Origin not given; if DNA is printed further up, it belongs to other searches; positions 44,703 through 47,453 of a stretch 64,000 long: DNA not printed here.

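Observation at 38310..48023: Glycosylation locus: APH-type kinase, GT4, two GT-C membrane transferases, plus an orphan T4CP-like ATPase and a GtrA-like flippase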

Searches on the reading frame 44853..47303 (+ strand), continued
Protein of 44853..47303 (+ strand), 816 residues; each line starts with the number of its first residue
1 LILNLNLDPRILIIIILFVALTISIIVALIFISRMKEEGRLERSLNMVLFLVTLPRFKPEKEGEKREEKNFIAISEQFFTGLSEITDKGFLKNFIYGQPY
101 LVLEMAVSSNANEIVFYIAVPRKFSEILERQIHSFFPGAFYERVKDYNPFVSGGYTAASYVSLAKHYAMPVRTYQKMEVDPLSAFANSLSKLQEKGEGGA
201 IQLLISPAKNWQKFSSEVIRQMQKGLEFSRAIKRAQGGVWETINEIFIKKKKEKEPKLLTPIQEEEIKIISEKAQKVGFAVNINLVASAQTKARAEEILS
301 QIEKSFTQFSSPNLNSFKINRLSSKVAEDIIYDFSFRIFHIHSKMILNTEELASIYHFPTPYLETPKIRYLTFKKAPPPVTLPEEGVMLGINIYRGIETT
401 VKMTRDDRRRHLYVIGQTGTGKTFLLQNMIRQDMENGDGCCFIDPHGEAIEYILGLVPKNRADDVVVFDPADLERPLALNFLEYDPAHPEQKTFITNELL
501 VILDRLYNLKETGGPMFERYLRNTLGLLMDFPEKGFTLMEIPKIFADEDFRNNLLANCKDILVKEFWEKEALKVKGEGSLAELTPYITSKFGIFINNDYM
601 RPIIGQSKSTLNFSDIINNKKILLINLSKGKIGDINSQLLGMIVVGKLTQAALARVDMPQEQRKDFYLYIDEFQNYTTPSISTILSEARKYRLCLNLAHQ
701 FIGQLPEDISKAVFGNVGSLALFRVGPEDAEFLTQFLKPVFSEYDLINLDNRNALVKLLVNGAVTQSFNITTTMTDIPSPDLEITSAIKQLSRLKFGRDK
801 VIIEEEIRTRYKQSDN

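Call 12: find_homologous_proteins(query=window:44853-47303:+, max_evalue=0.00001)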
Query window:44853-47303:+ (816 aa): 3990 proteins with E <= 0.00001 among 8000 candidates; the best 120 are listed.
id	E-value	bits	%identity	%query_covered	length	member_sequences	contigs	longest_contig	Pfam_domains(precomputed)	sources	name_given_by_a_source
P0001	0.0e+0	1792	99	100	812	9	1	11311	PF26449.1,PF10412.16,PF01935.24,PF13401.13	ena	-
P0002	0.0e+0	1470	78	99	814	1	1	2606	PF26449.1,PF10412.16,PF01935.24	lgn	-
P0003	0.0e+0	1352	73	99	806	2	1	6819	PF26449.1,PF10412.16,PF01935.24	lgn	-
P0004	0.0e+0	1309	70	99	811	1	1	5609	PF26449.1,PF10412.16,PF01935.24,PF13401.13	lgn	-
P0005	0.0e+0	1303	70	99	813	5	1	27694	PF26449.1,PF10412.16,PF01935.24,PF13401.13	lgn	-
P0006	0.0e+0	1303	70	99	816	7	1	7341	PF26449.1,PF10412.16,PF01935.24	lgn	-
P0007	6.9e-287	972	55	96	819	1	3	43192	PF26449.1,PF10412.16,PF01935.24,PF02534.21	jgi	jgi:hypothetical protein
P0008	2.5e-286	970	55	97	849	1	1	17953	PF26449.1,PF10412.16,PF01935.24,PF02534.21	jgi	jgi:hypothetical protein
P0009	7.0e-285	965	54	99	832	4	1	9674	PF26449.1,PF10412.16,PF01935.24,PF02534.21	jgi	-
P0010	9.0e-283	958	55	97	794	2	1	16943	PF26449.1,PF10412.16,PF01935.24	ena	-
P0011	5.9e-282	956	53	97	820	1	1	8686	PF26449.1,PF10412.16,PF01935.24,PF02534.21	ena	-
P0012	1.0e-281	955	53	97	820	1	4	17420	PF26449.1,PF10412.16,PF01935.24,PF02534.21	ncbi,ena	-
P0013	1.1e-281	955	53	97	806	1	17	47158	PF26449.1,PF10412.16,PF01935.24,PF02534.21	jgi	-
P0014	1.2e-281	954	54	97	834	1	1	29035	PF26449.1,PF10412.16,PF01935.24,PF02534.21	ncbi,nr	ncbi:MAG: type IV secretory system conjugative DNA transfer family protein [Candidatus Portnoybacter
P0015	1.7e-281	954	53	97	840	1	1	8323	PF26449.1,PF10412.16,PF01935.24,PF02534.21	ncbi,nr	ncbi:MAG: type IV secretory system conjugative DNA transfer family protein [Candidatus Portnoybacter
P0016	4.1e-281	953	53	97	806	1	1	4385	PF26449.1,PF10412.16,PF01935.24,PF02534.21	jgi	-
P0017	7.2e-280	949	53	96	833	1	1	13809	PF26449.1,PF10412.16,PF01935.24,PF02534.21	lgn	-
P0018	1.7e-279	947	53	97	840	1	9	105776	PF26449.1,PF10412.16,PF01935.24,PF02534.21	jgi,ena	-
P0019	2.2e-279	947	53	97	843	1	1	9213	PF26449.1,PF10412.16,PF01935.24,PF02534.21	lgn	-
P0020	2.3e-279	947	53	96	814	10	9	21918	PF26449.1,PF10412.16,PF01935.24,PF02534.21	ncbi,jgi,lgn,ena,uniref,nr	ncbi:MAG: hypothetical protein COT61_02325 [Candidatus Portnoybacteria bacterium CG09_land_8_20_14_0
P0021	4.9e-279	946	53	97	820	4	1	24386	PF26449.1,PF10412.16,PF01935.24,PF02534.21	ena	-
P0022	5.2e-279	946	53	97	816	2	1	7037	PF26449.1,PF10412.16,PF01935.24,PF02534.21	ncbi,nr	ncbi:MAG: type IV secretory system conjugative DNA transfer family protein [Candidatus Portnoybacter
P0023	6.7e-279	945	54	97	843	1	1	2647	PF26449.1,PF10412.16,PF01935.24,PF02534.21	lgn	-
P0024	7.5e-279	945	55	96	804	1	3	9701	PF26449.1,PF10412.16,PF01935.24,PF02534.21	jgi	-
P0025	2.8e-278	943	55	96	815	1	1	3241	PF26449.1,PF10412.16,PF01935.24,PF02534.21,PF12696.14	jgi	-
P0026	9.3e-278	942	52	97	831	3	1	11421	PF26449.1,PF10412.16,PF01935.24,PF02534.21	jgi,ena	-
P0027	1.1e-277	941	53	99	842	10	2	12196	PF26449.1,PF10412.16,PF02534.21,PF12696.14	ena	-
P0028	3.0e-277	940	53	96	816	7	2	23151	PF26449.1,PF10412.16,PF01935.24,PF02534.21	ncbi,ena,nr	ncbi:MAG: hypothetical protein A3I88_02915 [Candidatus Portnoybacteria bacterium RIFCSPLOWO2_12_FULL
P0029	3.2e-277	940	53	97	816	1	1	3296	PF26449.1,PF10412.16,PF01935.24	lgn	-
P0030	3.2e-277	940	53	98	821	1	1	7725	PF26449.1,PF10412.16,PF01935.24,PF02534.21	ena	-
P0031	3.6e-277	940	52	99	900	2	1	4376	PF26449.1,PF10412.16,PF01935.24,PF02534.21,PF12696.14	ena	-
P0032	9.1e-277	938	53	95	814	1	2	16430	PF26449.1,PF10412.16,PF01935.24,PF02534.21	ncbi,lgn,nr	ncbi:MAG: type IV secretion system DNA-binding domain-containing protein [Candidatus Portnoybacteria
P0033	1.8e-276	937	53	99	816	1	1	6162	PF26449.1,PF10412.16,PF01935.24,PF02534.21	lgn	-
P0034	5.2e-276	936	53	99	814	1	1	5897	PF26449.1,PF10412.16,PF01935.24,PF02534.21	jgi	-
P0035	6.4e-276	936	52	100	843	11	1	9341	PF26449.1,PF10412.16,PF01935.24,PF02534.21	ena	-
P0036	6.5e-276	936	52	100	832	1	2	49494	PF26449.1,PF10412.16,PF01935.24,PF02534.21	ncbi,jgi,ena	-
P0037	7.7e-276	935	53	99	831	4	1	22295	PF26449.1,PF10412.16,PF01935.24,PF02534.21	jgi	-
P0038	9.4e-276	935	53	98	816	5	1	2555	PF26449.1,PF10412.16,PF01935.24,PF02534.21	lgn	-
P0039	1.1e-275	935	53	99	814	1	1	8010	PF26449.1,PF10412.16,PF01935.24,PF02534.21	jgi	-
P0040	1.4e-275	934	53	100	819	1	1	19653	PF26449.1,PF10412.16,PF01935.24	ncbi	-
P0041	1.4e-275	934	54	96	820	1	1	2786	PF26449.1,PF10412.16,PF01935.24,PF02534.21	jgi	-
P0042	1.7e-275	934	53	99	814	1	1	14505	PF26449.1,PF10412.16,PF01935.24,PF02534.21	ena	-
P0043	1.7e-275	934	53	99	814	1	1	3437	PF26449.1,PF10412.16,PF01935.24,PF02534.21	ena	-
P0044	2.2e-275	934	53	99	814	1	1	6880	PF26449.1,PF10412.16,PF01935.24,PF02534.21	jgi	-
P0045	2.2e-275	934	53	99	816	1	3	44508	PF26449.1,PF10412.16,PF01935.24,PF02534.21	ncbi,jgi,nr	ncbi:MAG: type IV secretory system conjugative DNA transfer family protein [Parcubacteria group bact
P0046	2.3e-275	934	53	99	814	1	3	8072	PF26449.1,PF10412.16,PF01935.24,PF02534.21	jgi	-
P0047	2.3e-275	934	53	99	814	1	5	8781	PF26449.1,PF10412.16,PF01935.24,PF02534.21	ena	-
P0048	3.0e-275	933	53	97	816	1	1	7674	PF26449.1,PF10412.16,PF01935.24,PF02534.21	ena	-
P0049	8.4e-275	932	53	99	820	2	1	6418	PF26449.1,PF10412.16,PF01935.24,PF02534.21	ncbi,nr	ncbi:MAG: type IV secretion system DNA-binding domain-containing protein [Patescibacteria group bact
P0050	1.5e-274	931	53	98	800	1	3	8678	PF26449.1,PF10412.16,PF01935.24,PF02534.21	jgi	-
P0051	1.8e-274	931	56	95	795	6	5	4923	PF26449.1,PF10412.16,PF01935.24,PF02534.21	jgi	-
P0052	3.2e-274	930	53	98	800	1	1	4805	PF26449.1,PF10412.16,PF01935.24,PF02534.21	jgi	-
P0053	8.5e-274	929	52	96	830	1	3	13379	PF26449.1,PF10412.16,PF01935.24,PF02534.21,PF25199.2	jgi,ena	-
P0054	9.1e-274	928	55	95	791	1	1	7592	PF26449.1,PF10412.16,PF01935.24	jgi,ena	-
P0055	1.0e-273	928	52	99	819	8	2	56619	PF26449.1,PF10412.16,PF01935.24,PF02534.21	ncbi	-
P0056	1.1e-273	928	53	96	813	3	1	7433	PF26449.1,PF10412.16,PF01935.24,PF02534.21,PF12696.14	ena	-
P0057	2.4e-273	927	55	96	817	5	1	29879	PF26449.1,PF10412.16,PF01935.24,PF02534.21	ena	-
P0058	1.3e-272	925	52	99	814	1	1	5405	PF26449.1,PF10412.16,PF01935.24,PF25199.2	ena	-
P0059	1.3e-272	925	52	97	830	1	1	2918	PF26449.1,PF10412.16,PF01935.24,PF02534.21,PF25199.2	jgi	-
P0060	1.6e-272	924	53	99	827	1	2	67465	PF26449.1,PF10412.16,PF01935.24,PF02534.21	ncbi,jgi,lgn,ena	-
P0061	1.7e-272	924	56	95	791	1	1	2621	PF26449.1,PF10412.16,PF01935.24,PF02534.21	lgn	-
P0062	2.1e-272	924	53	96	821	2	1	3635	PF26449.1,PF10412.16,PF01935.24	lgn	-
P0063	2.7e-272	924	53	99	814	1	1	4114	PF26449.1,PF10412.16,PF01935.24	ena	-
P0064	3.6e-272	923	53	99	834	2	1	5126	PF26449.1,PF10412.16,PF01935.24,PF02534.21,PF12696.14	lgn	-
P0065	3.7e-272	923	52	99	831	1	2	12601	PF26449.1,PF10412.16,PF01935.24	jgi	jgi:hypothetical protein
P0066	3.7e-272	923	52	99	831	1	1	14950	PF26449.1,PF10412.16,PF01935.24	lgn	-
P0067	4.0e-272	923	52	99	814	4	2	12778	PF26449.1,PF10412.16,PF01935.24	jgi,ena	-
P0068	6.1e-272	922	52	99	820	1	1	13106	PF26449.1,PF10412.16,PF01935.24,PF12696.14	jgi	-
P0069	8.0e-272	922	52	98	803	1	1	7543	PF26449.1,PF10412.16,PF01935.24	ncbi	-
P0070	2.4e-271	920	52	97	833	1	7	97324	PF26449.1,PF10412.16,PF01935.24,PF02534.21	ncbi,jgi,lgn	jgi:hypothetical protein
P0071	5.1e-271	919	53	96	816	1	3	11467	PF26449.1,PF10412.16,PF01935.24,PF02534.21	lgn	-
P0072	5.8e-271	919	54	95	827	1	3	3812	PF26449.1,PF10412.16,PF01935.24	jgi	-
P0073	1.2e-270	918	52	98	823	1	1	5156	PF26449.1,PF10412.16,PF01935.24,PF02534.21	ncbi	-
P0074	1.4e-270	918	51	99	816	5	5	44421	PF26449.1,PF10412.16,PF01935.24,PF25199.2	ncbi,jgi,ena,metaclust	metaclust:\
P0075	1.4e-270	918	55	93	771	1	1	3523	PF26449.1,PF10412.16,PF01935.24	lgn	-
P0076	2.2e-270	917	53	97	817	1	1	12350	PF26449.1,PF10412.16,PF01935.24,PF02534.21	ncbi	-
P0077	2.8e-270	917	52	97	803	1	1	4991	PF26449.1,PF10412.16,PF01935.24,PF02534.21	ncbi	ncbi:MAG: type IV secretory system conjugative DNA transfer family protein, partial [Patescibacteria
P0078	3.3e-270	917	51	99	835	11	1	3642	PF26449.1,PF10412.16,PF01935.24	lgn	-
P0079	5.6e-270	916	52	95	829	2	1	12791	PF26449.1,PF10412.16,PF01935.24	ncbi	-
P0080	7.8e-270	915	52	99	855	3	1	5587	PF26449.1,PF10412.16,PF01935.24,PF02534.21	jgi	-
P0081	1.1e-269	915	51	98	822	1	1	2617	PF26449.1,PF10412.16,PF01935.24,PF02534.21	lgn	-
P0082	1.4e-269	915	52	99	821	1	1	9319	PF26449.1,PF10412.16,PF01935.24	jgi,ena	-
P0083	2.4e-269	914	51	98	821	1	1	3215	PF26449.1,PF10412.16,PF01935.24,PF02534.21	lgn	-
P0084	2.4e-269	914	55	94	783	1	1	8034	PF26449.1,PF10412.16,PF02534.21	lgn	-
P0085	2.5e-269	914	51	98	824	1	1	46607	PF26449.1,PF10412.16,PF01935.24,PF13401.13,PF02534.21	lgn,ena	-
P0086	2.8e-269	914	52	98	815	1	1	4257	PF26449.1,PF10412.16,PF01935.24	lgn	-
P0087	3.0e-269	913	50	98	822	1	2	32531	PF26449.1,PF10412.16,PF01935.24,PF02534.21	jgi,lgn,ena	-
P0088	3.1e-269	913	52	99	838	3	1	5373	PF26449.1,PF10412.16,PF01935.24,PF02534.21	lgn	-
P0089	3.3e-269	913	53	98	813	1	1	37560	PF26449.1,PF10412.16,PF01935.24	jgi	-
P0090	3.8e-269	913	52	98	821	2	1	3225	PF26449.1,PF10412.16,PF01935.24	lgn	-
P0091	6.0e-269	913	52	99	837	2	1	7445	PF26449.1,PF10412.16,PF01935.24,PF02534.21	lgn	-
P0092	8.0e-269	912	52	99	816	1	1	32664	PF26449.1,PF10412.16,PF01935.24,PF02534.21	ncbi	-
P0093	2.9e-268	910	53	99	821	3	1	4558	PF26449.1,PF10412.16,PF01935.24,PF02534.21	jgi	jgi:hypothetical protein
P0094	3.2e-268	910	51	100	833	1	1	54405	PF26449.1,PF10412.16,PF01935.24,PF13401.13,PF02534.21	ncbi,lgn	-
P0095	3.8e-268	910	52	99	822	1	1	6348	PF26449.1,PF10412.16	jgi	-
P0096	9.5e-268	909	54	98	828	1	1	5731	PF26449.1,PF10412.16,PF01935.24,PF02534.21,PF12696.14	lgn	-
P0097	2.0e-267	907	52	94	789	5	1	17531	PF26449.1,PF10412.16,PF01935.24,PF02534.21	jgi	jgi:hypothetical protein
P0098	2.7e-267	907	51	96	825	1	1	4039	PF26449.1,PF10412.16,PF01935.24,PF13401.13,PF02534.21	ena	-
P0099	5.8e-267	906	51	98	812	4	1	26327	PF26449.1,PF10412.16,PF01935.24,PF02534.21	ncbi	-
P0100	8.7e-267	905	54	95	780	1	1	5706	PF26449.1,PF10412.16,PF01935.24,PF02534.21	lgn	-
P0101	1.0e-266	905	52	94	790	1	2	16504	PF26449.1,PF10412.16,PF01935.24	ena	-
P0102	1.6e-266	904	50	98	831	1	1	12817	PF26449.1,PF10412.16,PF01935.24,PF02534.21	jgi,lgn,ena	-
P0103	1.7e-266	904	54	95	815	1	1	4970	PF26449.1,PF10412.16,PF01935.24,PF02534.21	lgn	-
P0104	1.9e-266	904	50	100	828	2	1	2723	PF26449.1,PF10412.16,PF01935.24,PF02534.21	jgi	-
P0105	2.1e-266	904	51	100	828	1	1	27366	PF26449.1,PF10412.16,PF01935.24,PF02534.21,PF12696.14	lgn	-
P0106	2.5e-266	904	51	98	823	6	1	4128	PF26449.1,PF10412.16,PF01935.24,PF02534.21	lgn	-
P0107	3.0e-266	904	52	94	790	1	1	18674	PF26449.1,PF10412.16,PF01935.24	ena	-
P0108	3.1e-266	904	52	98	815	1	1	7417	PF26449.1,PF10412.16,PF01935.24,PF02534.21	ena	-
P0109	3.2e-266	904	51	97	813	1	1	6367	PF26449.1,PF10412.16,PF01935.24,PF02534.21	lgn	-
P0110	3.4e-266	903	51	94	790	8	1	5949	PF26449.1,PF10412.16,PF01935.24,PF02534.21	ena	-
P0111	6.1e-266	903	52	98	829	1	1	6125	PF26449.1,PF10412.16,PF01935.24,PF02534.21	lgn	-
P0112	6.5e-266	902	52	98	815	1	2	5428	PF26449.1,PF10412.16,PF01935.24,PF02534.21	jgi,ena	-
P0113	8.4e-266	902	52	96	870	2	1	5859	PF26449.1,PF01935.24,PF02534.21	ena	-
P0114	1.2e-265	902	52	98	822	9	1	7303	PF26449.1,PF10412.16,PF12696.14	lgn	-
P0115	2.0e-265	901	52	98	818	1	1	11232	PF26449.1,PF10412.16,PF01935.24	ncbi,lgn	-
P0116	2.8e-265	900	51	99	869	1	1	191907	PF26449.1,PF01935.24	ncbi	ncbi:MAG: DUF87 domain-containing protein [bacterium]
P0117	2.9e-265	900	52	95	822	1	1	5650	PF26449.1,PF10412.16,PF01935.24,PF02534.21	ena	-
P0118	2.9e-265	900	51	99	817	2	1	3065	PF26449.1,PF10412.16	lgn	-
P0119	3.4e-265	900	52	100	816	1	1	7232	PF26449.1,PF10412.16,PF01935.24,PF02534.21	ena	-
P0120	3.4e-265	900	51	98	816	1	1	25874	PF26449.1,PF10412.16,PF01935.24,PF02534.21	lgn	-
